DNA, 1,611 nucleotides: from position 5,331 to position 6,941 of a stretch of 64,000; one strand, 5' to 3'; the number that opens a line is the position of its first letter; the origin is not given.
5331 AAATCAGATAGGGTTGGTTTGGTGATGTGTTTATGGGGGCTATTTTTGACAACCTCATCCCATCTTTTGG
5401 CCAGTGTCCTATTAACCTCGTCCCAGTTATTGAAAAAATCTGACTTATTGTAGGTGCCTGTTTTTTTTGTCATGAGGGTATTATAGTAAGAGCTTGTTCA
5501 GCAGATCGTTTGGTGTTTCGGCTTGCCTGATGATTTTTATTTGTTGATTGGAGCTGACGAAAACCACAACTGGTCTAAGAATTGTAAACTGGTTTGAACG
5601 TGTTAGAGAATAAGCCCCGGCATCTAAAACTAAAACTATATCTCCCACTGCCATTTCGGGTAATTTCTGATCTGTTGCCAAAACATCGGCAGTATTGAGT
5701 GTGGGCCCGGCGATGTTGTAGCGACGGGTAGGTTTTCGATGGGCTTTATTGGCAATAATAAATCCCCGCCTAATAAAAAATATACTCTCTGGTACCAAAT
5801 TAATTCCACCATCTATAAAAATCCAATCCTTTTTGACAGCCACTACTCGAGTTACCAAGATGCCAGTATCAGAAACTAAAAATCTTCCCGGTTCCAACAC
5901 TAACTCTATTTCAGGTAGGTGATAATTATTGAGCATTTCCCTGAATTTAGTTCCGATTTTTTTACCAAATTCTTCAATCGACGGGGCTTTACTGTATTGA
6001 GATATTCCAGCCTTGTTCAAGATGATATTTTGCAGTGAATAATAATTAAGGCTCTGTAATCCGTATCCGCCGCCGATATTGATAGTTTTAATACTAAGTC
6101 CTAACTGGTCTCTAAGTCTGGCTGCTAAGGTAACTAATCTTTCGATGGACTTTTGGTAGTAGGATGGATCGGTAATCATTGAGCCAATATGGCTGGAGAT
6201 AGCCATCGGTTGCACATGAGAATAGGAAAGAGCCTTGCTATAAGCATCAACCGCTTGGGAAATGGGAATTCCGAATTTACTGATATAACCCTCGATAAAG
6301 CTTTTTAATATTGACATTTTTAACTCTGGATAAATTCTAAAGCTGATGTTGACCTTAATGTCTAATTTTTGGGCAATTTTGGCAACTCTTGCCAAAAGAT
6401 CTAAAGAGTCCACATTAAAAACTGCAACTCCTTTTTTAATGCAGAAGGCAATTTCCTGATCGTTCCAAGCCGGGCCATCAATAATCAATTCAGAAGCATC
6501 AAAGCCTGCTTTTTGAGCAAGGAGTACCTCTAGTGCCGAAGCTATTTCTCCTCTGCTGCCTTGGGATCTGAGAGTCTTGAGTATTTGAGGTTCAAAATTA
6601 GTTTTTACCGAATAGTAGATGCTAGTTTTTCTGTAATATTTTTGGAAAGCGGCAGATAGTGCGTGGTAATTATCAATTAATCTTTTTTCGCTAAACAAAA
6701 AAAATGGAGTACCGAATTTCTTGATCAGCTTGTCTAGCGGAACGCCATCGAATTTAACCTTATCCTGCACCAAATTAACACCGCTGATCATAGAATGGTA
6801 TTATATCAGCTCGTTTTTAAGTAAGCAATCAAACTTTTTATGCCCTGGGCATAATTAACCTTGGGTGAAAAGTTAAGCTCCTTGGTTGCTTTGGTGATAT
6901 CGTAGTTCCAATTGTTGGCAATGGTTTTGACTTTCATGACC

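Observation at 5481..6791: Fold-type III PLP decarboxylase (Orn/DAP decarboxylase family) embedded in the glycan operon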

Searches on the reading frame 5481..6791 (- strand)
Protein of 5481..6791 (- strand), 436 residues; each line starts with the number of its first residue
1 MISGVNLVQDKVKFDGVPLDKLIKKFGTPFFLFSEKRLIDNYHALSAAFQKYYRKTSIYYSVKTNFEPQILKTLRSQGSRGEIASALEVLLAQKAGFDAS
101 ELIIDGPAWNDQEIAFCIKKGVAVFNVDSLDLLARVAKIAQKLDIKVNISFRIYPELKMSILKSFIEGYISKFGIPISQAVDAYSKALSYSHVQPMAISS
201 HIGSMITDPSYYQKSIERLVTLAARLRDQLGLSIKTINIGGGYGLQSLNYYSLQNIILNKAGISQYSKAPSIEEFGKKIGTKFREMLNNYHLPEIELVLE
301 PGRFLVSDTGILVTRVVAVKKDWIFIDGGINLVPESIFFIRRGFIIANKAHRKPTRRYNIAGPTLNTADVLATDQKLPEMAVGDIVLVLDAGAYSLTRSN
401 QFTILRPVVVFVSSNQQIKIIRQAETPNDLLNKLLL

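Call 5: search_protein_families(library=pfam, proteins=[window:5481-6791:-], max_evalue=0.01)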
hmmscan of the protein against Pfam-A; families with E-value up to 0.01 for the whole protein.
window:5481-6791:- (436 aa): 2 families
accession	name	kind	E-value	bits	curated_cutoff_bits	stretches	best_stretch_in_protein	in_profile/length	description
PF02784.22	Orn_Arg_deC_N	-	5.2e-37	128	23.4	1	47-307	9-247/247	Pyridoxal-dependent decarboxylase, pyridoxal binding domain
PF00278.28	Orn_DAP_Arg_deC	-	3.9e-15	56.3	23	1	305-392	3-95/95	Pyridoxal-dependent decarboxylase, C-terminal sheet domain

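Call 6: search_protein_families(library=ncbifam, proteins=[window:5481-6791:-], max_evalue=0.01)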
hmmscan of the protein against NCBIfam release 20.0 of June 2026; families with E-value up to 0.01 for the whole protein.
window:5481-6791:- (436 aa): 8 families
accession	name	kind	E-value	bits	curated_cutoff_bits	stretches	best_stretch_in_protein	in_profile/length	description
TIGR01048.1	lysA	equivalog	1.3e-82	277.5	297.9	1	11-433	8-415/417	diaminopimelate decarboxylase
NF052544.1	OrLyDeCDokD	equivalog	1e-54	185.9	700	1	7-432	21-457/461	ornithine/lysine decarboxylase DokD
TIGR03099.1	dCO2ase_PEP1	hypoth_equivalog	1.7e-46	159.1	478.45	1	9-400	5-384/398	pyridoxal-dependent decarboxylase, exosortase A system-associated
NF041039.1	FslC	exception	8.6e-38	130.2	500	1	19-425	19-416/418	rhizoferrin biosystnesis N-citrylornithine decarboxylase FslC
NF006515.0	PRK08961.1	equivalog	1.1e-32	113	802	1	56-403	527-849/861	bifunctional aspartate kinase/diaminopimelate decarboxylase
TIGR01273.1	speA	equivalog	1.1e-16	60.5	624.1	1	50-321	85-353/624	arginine decarboxylase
NF003763.0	PRK05354.1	equivalog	1.8e-15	56.5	369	1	48-321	90-361/636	biosynthetic arginine decarboxylase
TIGR01047.1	nspC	equivalog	4.1e-07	28.8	409.05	1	289-423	224-370/380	carboxynorspermidine decarboxylase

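Call 10: find_homologous_proteins(query=window:5481-6788:-, max_evalue=1e-10)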
Query window:5481-6788:- (435 aa): 1243 proteins with E <= 1e-10 among 8000 candidates; the best 120 are listed.
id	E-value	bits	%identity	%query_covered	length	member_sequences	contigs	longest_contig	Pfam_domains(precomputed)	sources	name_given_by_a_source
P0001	1.6e-280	948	100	100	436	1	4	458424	PF02784.23,PF00278.29,PF01168.27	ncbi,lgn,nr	ncbi:alanine racemase [Candidatus Daviesbacteria bacterium]|nr:alanine racemase [Candidatus Daviesba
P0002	1.6e-192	658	67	100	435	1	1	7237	PF02784.23,PF00278.29,PF01168.27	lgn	-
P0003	1.6e-190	652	66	100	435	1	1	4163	PF02784.23,PF00278.29,PF01168.27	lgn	-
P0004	3.8e-188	644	66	100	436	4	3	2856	PF02784.23,PF00278.29,PF01168.27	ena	-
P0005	1.0e-186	639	65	100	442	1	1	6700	PF02784.23,PF00278.29,PF01168.27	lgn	-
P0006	8.7e-186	636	65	100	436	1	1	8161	PF02784.23,PF00278.29,PF01168.27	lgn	-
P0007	2.6e-184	631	65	100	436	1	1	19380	PF02784.23,PF00278.29,PF01168.27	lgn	-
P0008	2.0e-183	628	64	100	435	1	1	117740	PF02784.23,PF00278.29,PF01168.27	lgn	-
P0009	1.8e-182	625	62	100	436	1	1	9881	PF02784.23,PF00278.29,PF01168.27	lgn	-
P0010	2.2e-182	625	63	100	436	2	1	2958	PF02784.23,PF00278.29,PF01168.27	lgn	-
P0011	7.0e-182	623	63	100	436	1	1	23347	PF02784.23,PF00278.29,PF01168.27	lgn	-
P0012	4.6e-181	620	62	100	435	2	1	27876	PF02784.23,PF00278.29,PF01168.27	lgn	-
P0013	4.8e-181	620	64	100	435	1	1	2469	PF02784.23,PF00278.29,PF01168.27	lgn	-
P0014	1.7e-179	615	64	100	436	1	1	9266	PF02784.23,PF00278.29,PF01168.27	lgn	-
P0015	4.3e-179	614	65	98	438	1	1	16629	PF02784.23,PF00278.29,PF01168.27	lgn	-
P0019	7.2e-178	610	62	100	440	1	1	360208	PF02784.23,PF00278.29,PF01168.27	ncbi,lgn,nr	ncbi:MAG: alanine racemase [Candidatus Daviesbacteria bacterium]|nr:alanine racemase [Candidatus Dav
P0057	8.0e-80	287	37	97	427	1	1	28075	PF02784.23,PF00278.29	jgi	jgi:diaminopimelate decarboxylase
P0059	1.2e-77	280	37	96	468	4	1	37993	PF02784.23,PF00278.29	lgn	-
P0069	5.6e-69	251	37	96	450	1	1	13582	PF02784.23,PF00278.29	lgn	-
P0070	2.6e-67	246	35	89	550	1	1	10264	PF13847.13,PF13489.13,PF13649.13,PF02784.23,PF00278.29,PF01209.25,PF08241.19,PF01168.27,PF08242.19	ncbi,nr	ncbi:MAG: hypothetical protein CL878_12825, partial [Dehalococcoidia bacterium]|nr:hypothetical prot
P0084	5.8e-56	208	30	97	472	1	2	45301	PF02784.23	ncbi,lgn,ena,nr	ncbi:hypothetical protein KAU33_12400 [Candidatus Dependentiae bacterium]|nr:hypothetical protein [C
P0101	1.3e-52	197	30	96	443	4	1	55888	PF02784.23,PF00278.29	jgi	jgi:diaminopimelate decarboxylase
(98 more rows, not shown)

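Call 11: search_solved_structures(query=window:5481-6788:-, max_evalue=0.00001, show_alignments=2)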
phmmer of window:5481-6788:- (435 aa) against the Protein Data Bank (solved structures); distinct sequences matched with E-value up to 0.00001: 46.
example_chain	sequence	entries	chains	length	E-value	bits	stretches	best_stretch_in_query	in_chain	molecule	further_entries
2p3e_A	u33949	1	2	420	3.6e-48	167.8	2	12-245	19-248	Diaminopimelate decarboxylase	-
1twi_A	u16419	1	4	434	1.9e-43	152.3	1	10-432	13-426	Diaminopimelate decarboxylase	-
1tuf_A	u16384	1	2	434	1.9e-43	152.3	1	10-432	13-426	Diaminopimelate decarboxylase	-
4xg1_A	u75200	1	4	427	1.9e-42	149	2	12-244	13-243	Diaminopimelate decarboxylase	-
3n2b_A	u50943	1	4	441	2.2e-38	135.7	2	14-244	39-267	Diaminopimelate decarboxylase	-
8d2y_A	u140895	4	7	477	1.1e-37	133.3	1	11-430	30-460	D-ornithine/D-lysine decarboxylase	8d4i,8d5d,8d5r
8d88_A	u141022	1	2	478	1.1e-37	133.3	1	11-430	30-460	D-ornithine/D-lysine decarboxylase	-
9nq5_A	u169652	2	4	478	2.2e-37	132.3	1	11-430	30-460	D-ornithine/D-lysine decarboxylase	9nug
10li_A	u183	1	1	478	2.2e-37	132.3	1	11-430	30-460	Diaminopimelate decarboxylase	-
6n2h_A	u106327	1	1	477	2.3e-37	132.3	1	11-430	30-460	D-ornithine/D-lysine decarboxylase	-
9cpz_A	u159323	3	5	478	3e-37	131.9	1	11-430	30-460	D-ornithine/D-lysine decarboxylase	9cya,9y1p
2yxx_A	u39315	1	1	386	3.3e-34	121.9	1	20-432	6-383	Diaminopimelate decarboxylase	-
3vab_A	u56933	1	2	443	1.9e-33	119.4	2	14-244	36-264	Diaminopimelate decarboxylase 1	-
2qgh_A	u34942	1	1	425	2.6e-33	118.9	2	19-248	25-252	Diaminopimelate decarboxylase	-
3c5q_A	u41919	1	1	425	2.9e-33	118.8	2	19-248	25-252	Diaminopimelate decarboxylase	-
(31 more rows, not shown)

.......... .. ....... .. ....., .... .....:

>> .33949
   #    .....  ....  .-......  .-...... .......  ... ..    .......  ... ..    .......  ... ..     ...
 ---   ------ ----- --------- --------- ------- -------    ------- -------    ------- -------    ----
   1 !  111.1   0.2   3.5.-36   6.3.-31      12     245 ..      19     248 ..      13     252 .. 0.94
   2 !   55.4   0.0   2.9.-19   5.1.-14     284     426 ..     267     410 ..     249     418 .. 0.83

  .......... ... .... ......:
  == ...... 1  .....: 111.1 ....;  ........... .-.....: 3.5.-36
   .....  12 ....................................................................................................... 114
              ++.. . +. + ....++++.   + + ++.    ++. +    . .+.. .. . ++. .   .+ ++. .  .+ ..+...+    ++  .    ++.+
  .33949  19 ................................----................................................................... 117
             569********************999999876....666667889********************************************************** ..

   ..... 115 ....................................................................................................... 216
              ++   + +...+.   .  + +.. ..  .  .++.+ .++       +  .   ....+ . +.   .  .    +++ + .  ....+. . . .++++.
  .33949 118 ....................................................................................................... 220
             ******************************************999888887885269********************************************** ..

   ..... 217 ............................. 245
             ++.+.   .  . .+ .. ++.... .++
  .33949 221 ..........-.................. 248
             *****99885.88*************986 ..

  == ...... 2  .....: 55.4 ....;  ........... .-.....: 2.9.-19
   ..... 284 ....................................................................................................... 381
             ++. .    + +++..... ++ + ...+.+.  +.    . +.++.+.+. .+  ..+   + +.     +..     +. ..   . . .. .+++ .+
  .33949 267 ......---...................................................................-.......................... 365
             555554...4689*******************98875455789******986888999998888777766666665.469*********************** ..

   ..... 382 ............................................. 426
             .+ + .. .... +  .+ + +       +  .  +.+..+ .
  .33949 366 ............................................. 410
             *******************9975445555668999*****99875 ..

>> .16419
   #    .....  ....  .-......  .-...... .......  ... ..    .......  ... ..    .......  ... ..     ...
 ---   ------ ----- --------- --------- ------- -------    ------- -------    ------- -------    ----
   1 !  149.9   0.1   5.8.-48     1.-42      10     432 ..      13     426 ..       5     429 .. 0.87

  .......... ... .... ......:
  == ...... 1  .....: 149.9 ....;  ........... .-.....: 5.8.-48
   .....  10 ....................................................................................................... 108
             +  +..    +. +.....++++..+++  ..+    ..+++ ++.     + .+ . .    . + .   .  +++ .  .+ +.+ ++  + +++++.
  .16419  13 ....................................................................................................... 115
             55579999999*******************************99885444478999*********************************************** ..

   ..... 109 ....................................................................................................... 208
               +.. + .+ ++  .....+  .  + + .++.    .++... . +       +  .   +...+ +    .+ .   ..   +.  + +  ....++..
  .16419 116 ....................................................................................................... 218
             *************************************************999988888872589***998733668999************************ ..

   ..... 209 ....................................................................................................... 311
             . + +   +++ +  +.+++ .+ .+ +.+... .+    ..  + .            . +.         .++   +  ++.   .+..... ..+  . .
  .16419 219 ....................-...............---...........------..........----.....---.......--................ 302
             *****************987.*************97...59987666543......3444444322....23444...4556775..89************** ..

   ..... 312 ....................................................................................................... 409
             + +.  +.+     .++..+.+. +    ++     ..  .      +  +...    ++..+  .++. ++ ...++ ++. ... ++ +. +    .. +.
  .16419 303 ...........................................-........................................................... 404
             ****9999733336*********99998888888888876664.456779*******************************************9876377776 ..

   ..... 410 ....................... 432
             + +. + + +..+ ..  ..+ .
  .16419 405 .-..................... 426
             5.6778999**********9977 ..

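Call 12: find_encoding_contigs(protein=P0001, flank=10000, max_places=3)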
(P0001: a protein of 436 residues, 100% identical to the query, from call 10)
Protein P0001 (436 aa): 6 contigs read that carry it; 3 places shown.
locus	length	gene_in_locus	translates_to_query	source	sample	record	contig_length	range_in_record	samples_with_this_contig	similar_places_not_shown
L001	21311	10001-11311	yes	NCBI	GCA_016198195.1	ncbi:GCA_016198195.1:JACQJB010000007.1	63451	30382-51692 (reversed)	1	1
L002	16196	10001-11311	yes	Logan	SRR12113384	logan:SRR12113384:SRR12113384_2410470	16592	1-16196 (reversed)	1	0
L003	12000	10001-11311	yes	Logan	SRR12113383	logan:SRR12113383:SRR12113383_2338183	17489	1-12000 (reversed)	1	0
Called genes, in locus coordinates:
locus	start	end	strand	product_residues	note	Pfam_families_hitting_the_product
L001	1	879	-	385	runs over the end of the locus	PF00534:Glycos_transf_1, PF13692:Glyco_trans_1_4, PF26337:Gtf3_C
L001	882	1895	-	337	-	PF01073:3Beta_HSD, PF01370:Epimerase, PF02719:Polysacc_synt_2 (faint), PF13460:NAD_binding_10 (faint), PF16363:GDP_Man_Dehyd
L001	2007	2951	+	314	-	-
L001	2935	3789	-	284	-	PF00535:Glycos_transf_2, PF10111:Glyco_tranf_2_2 (weak), PF13641:Glyco_tranf_2_3 (weak)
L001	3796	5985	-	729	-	PF02366:PMT, PF13231:PMT_2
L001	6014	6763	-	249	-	PF05401:NodS, PF13489:Methyltransf_23, PF01209:Ubie_methyltran, PF01728:FtsJ, PF13847:Methyltransf_31, PF08241:Methyltransf_11, PF08242:Methyltransf_12, PF13649:Methyltransf_25, +1 more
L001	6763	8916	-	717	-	PF02366:PMT, PF13231:PMT_2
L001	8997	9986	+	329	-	PF01073:3Beta_HSD, PF01370:Epimerase, PF04321:RmlD_sub_bind, PF05368:NmrA (weak), PF07993:NAD_binding_4, PF13460:NAD_binding_10, PF16363:GDP_Man_Dehyd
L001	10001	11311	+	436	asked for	PF01168:Ala_racemase_N (weak), PF02784:Orn_Arg_deC_N, PF00278:Orn_DAP_Arg_deC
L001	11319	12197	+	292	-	PF01209:Ubie_methyltran, PF08241:Methyltransf_11, PF08242:Methyltransf_12, PF13489:Methyltransf_23, PF13649:Methyltransf_25, PF13847:Methyltransf_31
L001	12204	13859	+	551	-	-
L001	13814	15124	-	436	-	PF03721:UDPG_MGDP_dh_N, PF00984:UDPG_MGDP_dh, PF03720:UDPG_MGDP_dh_C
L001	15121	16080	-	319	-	PF01408:GFO_IDH_MocA, PF22725:GFO_IDH_MocA_C3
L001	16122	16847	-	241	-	PF00923:TAL_FSA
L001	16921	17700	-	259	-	PF00483:NTP_transferase, PF12804:NTP_transf_3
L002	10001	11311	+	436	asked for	PF01168:Ala_racemase_N (weak), PF02784:Orn_Arg_deC_N, PF00278:Orn_DAP_Arg_deC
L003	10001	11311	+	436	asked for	PF01168:Ala_racemase_N (weak), PF02784:Orn_Arg_deC_N, PF00278:Orn_DAP_Arg_deC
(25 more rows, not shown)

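Call 13: find_encoding_contigs(protein=P0019, flank=10000, max_places=2)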
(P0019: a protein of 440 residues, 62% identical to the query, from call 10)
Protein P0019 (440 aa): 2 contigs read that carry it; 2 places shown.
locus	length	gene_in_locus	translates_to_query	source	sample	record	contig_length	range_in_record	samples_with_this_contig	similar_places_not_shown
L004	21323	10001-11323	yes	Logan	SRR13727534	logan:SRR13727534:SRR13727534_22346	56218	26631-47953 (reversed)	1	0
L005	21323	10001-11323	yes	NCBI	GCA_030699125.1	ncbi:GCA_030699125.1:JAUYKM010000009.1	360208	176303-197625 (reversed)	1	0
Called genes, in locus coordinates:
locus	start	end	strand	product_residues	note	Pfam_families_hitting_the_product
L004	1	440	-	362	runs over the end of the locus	PF00155:Aminotran_1_2, PF01041:DegT_DnrJ_EryC1, PF00266:Aminotran_5, PF01053:Cys_Met_Meta_PP (weak), PF01212:Beta_elim_lyase (weak)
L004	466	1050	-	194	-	-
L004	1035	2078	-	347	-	PF01408:GFO_IDH_MocA, PF22725:GFO_IDH_MocA_C3, PF02894:GFO_IDH_MocA_C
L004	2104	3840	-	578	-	PF02543:Carbam_trans_N, PF16861:Carbam_trans_C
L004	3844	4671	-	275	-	PF01209:Ubie_methyltran, PF02353:CMAS, PF08003:Methyltransf_9, PF13489:Methyltransf_23, PF07021:MetW, PF13847:Methyltransf_31, PF08241:Methyltransf_11, PF08242:Methyltransf_12, +3 more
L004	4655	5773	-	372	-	PF13439:Glyco_transf_4, PF13579:Glyco_trans_4_4 (faint), PF00534:Glycos_transf_1, PF13692:Glyco_trans_1_4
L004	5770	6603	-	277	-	PF00535:Glycos_transf_2, PF10111:Glyco_tranf_2_2, PF13641:Glyco_tranf_2_3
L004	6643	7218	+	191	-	PF13489:Methyltransf_23, PF07021:MetW (weak), PF13649:Methyltransf_25 (faint), PF08241:Methyltransf_11 (faint)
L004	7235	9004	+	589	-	PF13231:PMT_2 (weak)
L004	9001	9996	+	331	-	PF01073:3Beta_HSD, PF01370:Epimerase, PF04321:RmlD_sub_bind, PF07993:NAD_binding_4, PF13460:NAD_binding_10, PF16363:GDP_Man_Dehyd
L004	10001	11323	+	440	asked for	PF01168:Ala_racemase_N (weak), PF02784:Orn_Arg_deC_N, PF00278:Orn_DAP_Arg_deC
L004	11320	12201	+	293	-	PF01209:Ubie_methyltran, PF08241:Methyltransf_11, PF08242:Methyltransf_12, PF13649:Methyltransf_25, PF13847:Methyltransf_31, PF13489:Methyltransf_23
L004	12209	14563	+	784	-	-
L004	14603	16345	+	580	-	-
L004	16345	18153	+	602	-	-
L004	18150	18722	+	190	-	-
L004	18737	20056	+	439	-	-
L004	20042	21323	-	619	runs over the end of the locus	-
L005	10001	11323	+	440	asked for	PF01168:Ala_racemase_N (weak), PF02784:Orn_Arg_deC_N, PF00278:Orn_DAP_Arg_deC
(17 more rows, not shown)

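Call 15: find_encoding_contigs(protein=P0059, flank=8000, max_places=1)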
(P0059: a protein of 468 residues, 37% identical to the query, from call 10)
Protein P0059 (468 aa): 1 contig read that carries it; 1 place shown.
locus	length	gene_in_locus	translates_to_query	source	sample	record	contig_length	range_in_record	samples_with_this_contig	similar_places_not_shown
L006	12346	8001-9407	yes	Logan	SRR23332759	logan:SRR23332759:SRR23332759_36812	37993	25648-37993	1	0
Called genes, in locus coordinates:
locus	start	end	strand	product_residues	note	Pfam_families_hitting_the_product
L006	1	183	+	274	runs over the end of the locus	PF01209:Ubie_methyltran, PF13489:Methyltransf_23, PF13847:Methyltransf_31, PF08241:Methyltransf_11, PF08242:Methyltransf_12, PF13649:Methyltransf_25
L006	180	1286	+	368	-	PF13641:Glyco_tranf_2_3, PF00535:Glycos_transf_2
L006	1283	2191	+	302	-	-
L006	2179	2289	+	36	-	-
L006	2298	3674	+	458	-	PF15632:ATPgrasp_Ter (weak)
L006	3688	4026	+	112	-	PF00132:Hexapep (weak)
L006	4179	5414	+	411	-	PF01053:Cys_Met_Meta_PP (weak), PF01041:DegT_DnrJ_EryC1, PF00155:Aminotran_1_2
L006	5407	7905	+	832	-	PF02397:Bac_transf, PF13727:CoA_binding_3, PF01073:3Beta_HSD, PF01370:Epimerase, PF02719:Polysacc_synt_2 (weak), PF04321:RmlD_sub_bind, PF13460:NAD_binding_10, PF16363:GDP_Man_Dehyd, +2 more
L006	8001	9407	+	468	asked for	PF00278:Orn_DAP_Arg_deC, PF02784:Orn_Arg_deC_N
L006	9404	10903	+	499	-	PF01943:Polysacc_synt, PF13440:Polysacc_synt_3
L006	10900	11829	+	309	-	PF13649:Methyltransf_25 (weak), PF08241:Methyltransf_11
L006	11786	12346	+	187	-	?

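Call 16: find_encoding_contigs(protein=P0057, flank=8000, max_places=1)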
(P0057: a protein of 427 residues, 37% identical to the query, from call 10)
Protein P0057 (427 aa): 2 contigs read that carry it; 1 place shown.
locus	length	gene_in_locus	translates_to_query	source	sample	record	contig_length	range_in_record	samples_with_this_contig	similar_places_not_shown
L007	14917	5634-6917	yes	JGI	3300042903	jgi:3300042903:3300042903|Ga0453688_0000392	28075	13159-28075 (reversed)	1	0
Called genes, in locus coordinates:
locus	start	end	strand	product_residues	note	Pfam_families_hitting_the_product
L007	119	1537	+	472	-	PF02310:B12-binding (weak), PF04055:Radical_SAM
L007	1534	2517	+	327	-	PF04055:Radical_SAM, PF13186:SPASM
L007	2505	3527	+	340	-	PF01073:3Beta_HSD, PF01370:Epimerase, PF02719:Polysacc_synt_2 (weak), PF16363:GDP_Man_Dehyd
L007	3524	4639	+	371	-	PF00266:Aminotran_5 (faint), PF01041:DegT_DnrJ_EryC1, PF00155:Aminotran_1_2 (weak), PF01212:Beta_elim_lyase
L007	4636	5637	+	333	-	PF01073:3Beta_HSD, PF01370:Epimerase, PF07993:NAD_binding_4, PF16363:GDP_Man_Dehyd (weak)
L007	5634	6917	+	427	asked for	PF00278:Orn_DAP_Arg_deC (weak), PF02784:Orn_Arg_deC_N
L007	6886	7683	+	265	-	PF01209:Ubie_methyltran, PF08241:Methyltransf_11, PF08242:Methyltransf_12 (weak), PF13489:Methyltransf_23, PF13649:Methyltransf_25, PF13847:Methyltransf_31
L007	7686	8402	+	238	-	PF00535:Glycos_transf_2, PF13641:Glyco_tranf_2_3 (weak)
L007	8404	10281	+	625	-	-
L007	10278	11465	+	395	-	PF13439:Glyco_transf_4, PF13579:Glyco_trans_4_4, PF20706:GT4-conflict (weak), PF00534:Glycos_transf_1, PF13692:Glyco_trans_1_4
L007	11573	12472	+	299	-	-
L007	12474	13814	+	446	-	-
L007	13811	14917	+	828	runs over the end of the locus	-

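Call 17: find_encoding_contigs(protein=P0070, flank=8000, max_places=1)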
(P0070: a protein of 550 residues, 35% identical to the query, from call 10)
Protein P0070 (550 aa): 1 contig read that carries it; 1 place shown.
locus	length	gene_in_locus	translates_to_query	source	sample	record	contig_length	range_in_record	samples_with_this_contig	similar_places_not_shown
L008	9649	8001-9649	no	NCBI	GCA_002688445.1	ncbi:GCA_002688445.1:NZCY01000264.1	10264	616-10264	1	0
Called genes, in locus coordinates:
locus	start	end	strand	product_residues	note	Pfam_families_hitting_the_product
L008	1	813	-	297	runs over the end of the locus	PF04909:Amidohydro_2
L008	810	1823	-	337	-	PF00248:Aldo_ket_red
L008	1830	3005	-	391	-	PF02746:MR_MLE_N, PF13378:MR_MLE_C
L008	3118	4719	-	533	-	PF07969:Amidohydro_3, PF01979:Amidohydro_1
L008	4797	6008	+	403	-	PF01408:GFO_IDH_MocA, PF02894:GFO_IDH_MocA_C, PF22725:GFO_IDH_MocA_C3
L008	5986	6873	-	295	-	-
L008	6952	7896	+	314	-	PF00248:Aldo_ket_red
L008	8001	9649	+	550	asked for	PF01168:Ala_racemase_N (weak), PF02784:Orn_Arg_deC_N, PF00278:Orn_DAP_Arg_deC, PF13489:Methyltransf_23, PF08241:Methyltransf_11, PF08242:Methyltransf_12, PF13649:Methyltransf_25, PF13847:Methyltransf_31, +1 more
